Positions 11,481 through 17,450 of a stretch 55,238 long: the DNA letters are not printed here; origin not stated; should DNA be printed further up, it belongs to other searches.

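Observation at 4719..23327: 18.6-kb single ORF: ~6,200-aa secreted protein with three FG-GAP regions, a long Ig-like array and a sorting-type C-terminal domain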

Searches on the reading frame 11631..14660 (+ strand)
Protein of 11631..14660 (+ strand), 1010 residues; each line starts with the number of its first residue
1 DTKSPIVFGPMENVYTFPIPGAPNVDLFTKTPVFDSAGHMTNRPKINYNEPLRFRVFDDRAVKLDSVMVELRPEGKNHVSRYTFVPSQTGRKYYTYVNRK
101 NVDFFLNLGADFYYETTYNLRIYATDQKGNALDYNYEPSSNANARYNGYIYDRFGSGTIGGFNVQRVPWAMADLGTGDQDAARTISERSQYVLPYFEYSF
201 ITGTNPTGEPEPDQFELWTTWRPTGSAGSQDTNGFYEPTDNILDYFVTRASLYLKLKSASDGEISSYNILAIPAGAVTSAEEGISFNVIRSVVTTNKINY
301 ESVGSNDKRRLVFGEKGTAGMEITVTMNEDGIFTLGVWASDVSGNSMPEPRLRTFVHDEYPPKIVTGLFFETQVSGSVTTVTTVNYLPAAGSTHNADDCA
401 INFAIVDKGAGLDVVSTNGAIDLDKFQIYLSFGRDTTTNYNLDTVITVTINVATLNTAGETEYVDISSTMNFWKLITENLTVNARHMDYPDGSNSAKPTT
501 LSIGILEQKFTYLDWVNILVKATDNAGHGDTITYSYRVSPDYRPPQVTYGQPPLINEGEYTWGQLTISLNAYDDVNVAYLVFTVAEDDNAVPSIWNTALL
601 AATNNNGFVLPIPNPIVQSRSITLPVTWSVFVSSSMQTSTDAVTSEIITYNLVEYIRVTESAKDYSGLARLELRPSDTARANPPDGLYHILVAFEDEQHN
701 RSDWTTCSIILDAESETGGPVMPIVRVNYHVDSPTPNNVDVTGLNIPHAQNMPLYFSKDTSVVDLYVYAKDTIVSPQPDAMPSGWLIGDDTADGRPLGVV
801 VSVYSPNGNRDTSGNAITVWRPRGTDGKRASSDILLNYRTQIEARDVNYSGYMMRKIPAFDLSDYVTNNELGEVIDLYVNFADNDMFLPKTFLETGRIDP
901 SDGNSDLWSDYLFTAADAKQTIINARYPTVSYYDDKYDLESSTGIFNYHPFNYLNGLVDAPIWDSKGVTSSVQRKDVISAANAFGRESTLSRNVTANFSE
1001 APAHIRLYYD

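Call 97: search_solved_structures(query=A7, max_evalue=5)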
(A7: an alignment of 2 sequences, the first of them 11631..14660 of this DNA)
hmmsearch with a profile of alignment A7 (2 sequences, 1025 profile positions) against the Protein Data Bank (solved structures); distinct sequences matched with E-value up to 5: 0.

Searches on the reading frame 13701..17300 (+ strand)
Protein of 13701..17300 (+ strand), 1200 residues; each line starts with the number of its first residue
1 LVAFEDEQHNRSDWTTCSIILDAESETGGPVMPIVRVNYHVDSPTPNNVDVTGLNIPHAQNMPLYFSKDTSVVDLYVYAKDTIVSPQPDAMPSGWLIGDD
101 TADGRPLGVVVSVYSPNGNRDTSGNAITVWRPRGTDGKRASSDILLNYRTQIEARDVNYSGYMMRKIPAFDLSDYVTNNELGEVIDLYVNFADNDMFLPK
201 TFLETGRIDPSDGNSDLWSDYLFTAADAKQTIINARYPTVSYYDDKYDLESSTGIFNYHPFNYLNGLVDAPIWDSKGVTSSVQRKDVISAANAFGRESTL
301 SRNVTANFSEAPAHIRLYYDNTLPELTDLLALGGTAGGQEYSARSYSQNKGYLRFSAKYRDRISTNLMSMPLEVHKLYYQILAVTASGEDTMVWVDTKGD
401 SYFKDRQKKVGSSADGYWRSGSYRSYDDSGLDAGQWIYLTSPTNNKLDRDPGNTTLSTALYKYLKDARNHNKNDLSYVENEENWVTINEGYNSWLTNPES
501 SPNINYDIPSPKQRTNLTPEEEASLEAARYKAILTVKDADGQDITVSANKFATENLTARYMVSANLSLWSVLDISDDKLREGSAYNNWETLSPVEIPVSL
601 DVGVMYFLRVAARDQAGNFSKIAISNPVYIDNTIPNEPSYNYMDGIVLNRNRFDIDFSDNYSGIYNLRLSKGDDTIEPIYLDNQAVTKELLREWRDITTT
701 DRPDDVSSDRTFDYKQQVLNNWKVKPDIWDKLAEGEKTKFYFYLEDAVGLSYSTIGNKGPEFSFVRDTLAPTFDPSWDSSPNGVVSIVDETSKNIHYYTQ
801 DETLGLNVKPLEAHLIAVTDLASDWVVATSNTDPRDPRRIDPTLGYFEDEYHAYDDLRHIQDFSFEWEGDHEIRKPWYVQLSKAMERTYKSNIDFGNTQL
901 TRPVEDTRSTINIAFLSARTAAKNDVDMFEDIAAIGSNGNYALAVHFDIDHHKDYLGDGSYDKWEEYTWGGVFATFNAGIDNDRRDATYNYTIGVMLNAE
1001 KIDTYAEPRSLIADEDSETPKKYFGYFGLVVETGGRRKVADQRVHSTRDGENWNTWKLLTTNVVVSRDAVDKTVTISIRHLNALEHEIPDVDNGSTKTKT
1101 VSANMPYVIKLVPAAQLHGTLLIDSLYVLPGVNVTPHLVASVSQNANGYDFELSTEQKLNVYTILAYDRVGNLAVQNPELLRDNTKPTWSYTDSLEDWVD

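Call 44: search_protein_representatives(protein=window:13701-17300:+)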
Query: 1200 residues. Proteins with E-value up to 0.001 (for the whole library): 16; up to 1e-10: 9; up to 1e-30: 5. The best 16 are listed.
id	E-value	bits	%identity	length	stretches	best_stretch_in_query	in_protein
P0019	6.1e-134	464.9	41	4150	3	539-1195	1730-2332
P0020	2.7e-117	409.8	40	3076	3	534-1192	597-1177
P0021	3.0e-103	363.2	39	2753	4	534-1190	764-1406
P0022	4.8e-95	336.1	38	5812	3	546-1191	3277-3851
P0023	8.4e-49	182.9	37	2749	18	598-665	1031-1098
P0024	3.8e-22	94.6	31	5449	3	543-1190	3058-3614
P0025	7.9e-17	77.0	35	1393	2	593-797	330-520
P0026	1.8e-16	75.8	35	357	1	553-762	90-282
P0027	3.9e-16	74.7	32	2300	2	593-778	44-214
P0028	1.8e-08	49.3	34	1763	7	589-641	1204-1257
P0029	4.1e-08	48.2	34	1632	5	594-642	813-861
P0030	1.3e-07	46.5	33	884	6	592-645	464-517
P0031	6.5e-06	40.9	34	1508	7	588-640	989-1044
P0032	4.6e-05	38.1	31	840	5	598-664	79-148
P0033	8.1e-05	37.3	37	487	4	606-647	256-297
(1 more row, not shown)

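Call 46: list_cluster_members(proteins=[P0019, P0020, P0021, P0022, P0023, P0024, P0025, P0026, P0027, P0028])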
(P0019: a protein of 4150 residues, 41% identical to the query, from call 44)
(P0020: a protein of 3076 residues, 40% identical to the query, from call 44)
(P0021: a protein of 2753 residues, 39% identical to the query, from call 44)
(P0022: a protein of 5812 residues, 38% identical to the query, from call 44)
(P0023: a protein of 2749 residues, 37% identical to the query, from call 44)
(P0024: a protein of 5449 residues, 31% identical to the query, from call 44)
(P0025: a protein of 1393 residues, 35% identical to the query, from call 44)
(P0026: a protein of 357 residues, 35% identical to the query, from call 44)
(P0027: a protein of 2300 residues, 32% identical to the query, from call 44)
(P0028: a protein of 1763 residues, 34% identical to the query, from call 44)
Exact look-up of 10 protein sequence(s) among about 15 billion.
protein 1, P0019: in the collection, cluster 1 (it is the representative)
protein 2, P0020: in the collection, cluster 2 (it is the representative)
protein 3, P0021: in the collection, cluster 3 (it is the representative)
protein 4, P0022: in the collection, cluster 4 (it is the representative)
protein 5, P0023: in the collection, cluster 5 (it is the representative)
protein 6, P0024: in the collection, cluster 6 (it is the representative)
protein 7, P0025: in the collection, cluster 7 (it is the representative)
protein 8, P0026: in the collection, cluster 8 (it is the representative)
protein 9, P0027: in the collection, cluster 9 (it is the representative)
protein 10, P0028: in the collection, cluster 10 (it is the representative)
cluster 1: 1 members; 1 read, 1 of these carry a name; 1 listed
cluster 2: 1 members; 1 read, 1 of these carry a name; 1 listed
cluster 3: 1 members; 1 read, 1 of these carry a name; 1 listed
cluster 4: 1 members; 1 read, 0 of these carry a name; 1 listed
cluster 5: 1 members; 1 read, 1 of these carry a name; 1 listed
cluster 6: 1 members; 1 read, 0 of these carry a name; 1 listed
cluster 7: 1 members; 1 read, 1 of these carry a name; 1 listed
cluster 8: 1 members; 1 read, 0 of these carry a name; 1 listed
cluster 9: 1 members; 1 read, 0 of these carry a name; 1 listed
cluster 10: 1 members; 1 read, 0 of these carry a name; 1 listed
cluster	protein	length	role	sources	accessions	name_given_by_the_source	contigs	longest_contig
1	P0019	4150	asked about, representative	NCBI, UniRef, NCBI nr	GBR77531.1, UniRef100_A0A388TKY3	putative integrin alpha [Candidatus Termititenax dinenymphae] | Integrin alpha n=1 Tax=Candidatus Termititenax dinenymphae TaxID=2218523 ...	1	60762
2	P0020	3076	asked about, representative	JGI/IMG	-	hypothetical protein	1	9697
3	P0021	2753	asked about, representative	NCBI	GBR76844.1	putative integrin alpha, partial [Candidatus Termititenax persephonae]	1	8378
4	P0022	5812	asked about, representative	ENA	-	-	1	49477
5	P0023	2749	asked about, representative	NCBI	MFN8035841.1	MAG: hypothetical protein U0V73_07905 [Acidimicrobiia bacterium]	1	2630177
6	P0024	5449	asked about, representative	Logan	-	-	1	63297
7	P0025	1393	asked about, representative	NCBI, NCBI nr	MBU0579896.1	MAG: hypothetical protein KKA19_01865, partial [Candidatus Margulisbacteria bacterium] | hypothetical protein [Candidatus Margulisiibacteriota bacterium]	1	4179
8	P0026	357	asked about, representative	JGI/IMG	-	-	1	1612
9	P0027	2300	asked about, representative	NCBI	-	-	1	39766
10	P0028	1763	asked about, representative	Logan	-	-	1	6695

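Call 47: find_encoding_contigs(protein=P0019, flank=10000, max_places=3)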
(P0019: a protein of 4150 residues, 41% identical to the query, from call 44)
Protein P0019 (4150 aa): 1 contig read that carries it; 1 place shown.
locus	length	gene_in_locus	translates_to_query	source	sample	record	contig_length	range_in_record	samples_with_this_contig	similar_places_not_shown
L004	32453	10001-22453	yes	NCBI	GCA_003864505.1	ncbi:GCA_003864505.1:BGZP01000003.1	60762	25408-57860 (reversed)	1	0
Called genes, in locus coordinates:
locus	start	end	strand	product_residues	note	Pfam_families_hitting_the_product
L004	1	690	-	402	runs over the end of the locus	PF22694:CtpB_N-like, PF00595:PDZ, PF13180:PDZ_2, PF17820:PDZ_6, PF03572:Peptidase_S41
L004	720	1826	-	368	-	PF24568:CC_PcsB (weak), PF01551:Peptidase_M23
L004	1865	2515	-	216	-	PF00702:Hydrolase, PF13419:HAD_2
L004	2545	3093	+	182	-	PF01121:CoaE, PF13238:AAA_18 (faint), PF13671:AAA_33 (weak)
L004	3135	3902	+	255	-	-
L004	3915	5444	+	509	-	-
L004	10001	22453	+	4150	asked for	PF01839:FG-GAP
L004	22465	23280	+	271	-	PF04085:MreC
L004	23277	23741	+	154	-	-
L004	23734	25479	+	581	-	PF03717:PBP_dimer, PF00905:Transpeptidase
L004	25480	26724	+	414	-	PF01098:FTSW_RODA_SPOVE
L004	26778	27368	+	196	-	PF00677:Lum_binding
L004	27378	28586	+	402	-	PF00926:DHBP_synthase, PF00925:GTP_cyclohydro2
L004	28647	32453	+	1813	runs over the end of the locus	-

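Call 100: search_protein_families(library=pfam, max_evalue=0.01, proteins=[P0023, P0025, P0027, P0028])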
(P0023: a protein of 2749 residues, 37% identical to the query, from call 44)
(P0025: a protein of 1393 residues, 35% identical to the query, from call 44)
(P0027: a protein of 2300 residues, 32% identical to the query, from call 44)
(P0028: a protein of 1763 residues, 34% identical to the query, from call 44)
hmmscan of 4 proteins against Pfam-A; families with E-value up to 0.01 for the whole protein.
P0023 (2749 aa): 6 families
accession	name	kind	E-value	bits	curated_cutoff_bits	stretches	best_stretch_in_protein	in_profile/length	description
PF24489.1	Ig_J_second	-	3.8e-44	149.5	27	0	2288-2329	51-92/105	Tip attachment protein J second Ig-like domain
PF25788.1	Ig_Rha78A_N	-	5.9e-42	142.6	27.4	0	891-950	34-94/105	Rha78A-like, N-terminal immunoglobulin domain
PF19077.6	Big_13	-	1.3e-22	80.6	27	0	586-640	48-101/102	Bacterial Ig-like domain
PF18667.6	BppU_IgG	-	1.2e-12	48.2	27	0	885-906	12-33/96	Baseplate upper protein immunoglobulin like domain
PF13750.12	Big_3_3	-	1.8e-11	44.4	27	0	1561-1691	11-141/157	Bacterial Ig-like domain (group 3)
PF10179.15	NDNF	-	2.7e-10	40.8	27.3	0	703-739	86-120/127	Neuron-derived neurotrophic factor, first Fn(III) domain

P0025 (1393 aa): 0 families

P0027 (2300 aa): 2 families
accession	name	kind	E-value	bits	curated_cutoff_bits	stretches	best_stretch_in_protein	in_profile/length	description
PF13860.13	FlgD_ig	-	0.00055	20.3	27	1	2221-2287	7-76/79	FlgD Ig-like domain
PF13585.12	CHU_C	-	0.00064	20.2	27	1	2235-2293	25-81/86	CHU_C Type IX secretion signal domain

P0028 (1763 aa): 8 families
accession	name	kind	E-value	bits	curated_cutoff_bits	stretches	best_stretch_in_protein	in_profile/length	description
PF00041.27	fn3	-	1.9e-21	76.5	25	2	1250-1339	2-78/84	Fibronectin type III domain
PF25788.1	Ig_Rha78A_N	-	6.6e-14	52.5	27.4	1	1264-1340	17-92/105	Rha78A-like, N-terminal immunoglobulin domain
PF24489.1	Ig_J_second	-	2.3e-13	50.5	27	0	867-900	50-83/105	Tip attachment protein J second Ig-like domain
PF16656.11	Pur_ac_phosph_N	-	1.4e-06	29.2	30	1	1256-1343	4-90/93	Purple acid Phosphatase, N-terminal domain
PF25059.1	FN3_DSCAM-DSCAML_C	-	2.3e-06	28.3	39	0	630-690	15-71/89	DSCAM/DSCAML C-terminal Fn3-like domain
PF16655.11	PhoD_N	-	0.0015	19.5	30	0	1283-1333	30-80/90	PhoD-like phosphatase, N-terminal domain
PF07602.17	DUF1565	-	0.0032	17.3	20.3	1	1367-1592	2-199/257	Protein of unknown function (DUF1565)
PF00801.26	PKD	-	0.008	16.6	23.5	0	422-480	15-72/80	PKD domain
